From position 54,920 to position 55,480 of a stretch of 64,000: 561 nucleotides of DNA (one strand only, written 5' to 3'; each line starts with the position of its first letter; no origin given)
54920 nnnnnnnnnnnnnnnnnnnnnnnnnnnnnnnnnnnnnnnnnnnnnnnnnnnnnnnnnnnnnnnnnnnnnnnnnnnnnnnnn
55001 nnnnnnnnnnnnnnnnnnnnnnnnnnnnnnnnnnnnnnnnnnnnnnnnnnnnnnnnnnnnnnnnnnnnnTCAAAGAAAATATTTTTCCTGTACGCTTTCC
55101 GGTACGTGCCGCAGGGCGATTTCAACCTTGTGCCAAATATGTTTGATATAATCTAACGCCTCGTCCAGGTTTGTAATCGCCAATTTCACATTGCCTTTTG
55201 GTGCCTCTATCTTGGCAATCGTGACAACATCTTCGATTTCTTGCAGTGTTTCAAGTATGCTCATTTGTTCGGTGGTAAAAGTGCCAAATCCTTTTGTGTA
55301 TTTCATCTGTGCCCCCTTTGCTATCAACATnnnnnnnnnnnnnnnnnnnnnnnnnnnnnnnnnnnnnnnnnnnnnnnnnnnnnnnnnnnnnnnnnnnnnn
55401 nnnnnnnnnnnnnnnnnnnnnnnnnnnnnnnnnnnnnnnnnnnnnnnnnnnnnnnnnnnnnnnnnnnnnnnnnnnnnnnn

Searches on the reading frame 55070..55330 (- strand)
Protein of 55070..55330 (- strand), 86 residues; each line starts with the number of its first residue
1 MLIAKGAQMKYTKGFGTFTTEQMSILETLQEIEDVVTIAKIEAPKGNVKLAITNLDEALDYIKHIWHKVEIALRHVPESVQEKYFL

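Call 7: search_protein_families(library=pfam, proteins=[window:55070-55330:-], max_evalue=0.01)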
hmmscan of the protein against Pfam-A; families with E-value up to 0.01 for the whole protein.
window:55070-55330:- (86 aa): 0 families

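Call 9: search_protein_families(library=phrogs, proteins=[window:55070-55330:-], max_evalue=0.01)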
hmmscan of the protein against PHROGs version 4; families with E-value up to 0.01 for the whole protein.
window:55070-55330:- (86 aa): 0 families

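Call 65: search_protein_families(library=ncbifam, proteins=[window:55070-55330:-], max_evalue=0.01)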
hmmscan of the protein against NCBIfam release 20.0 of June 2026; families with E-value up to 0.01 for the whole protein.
window:55070-55330:- (86 aa): 0 families
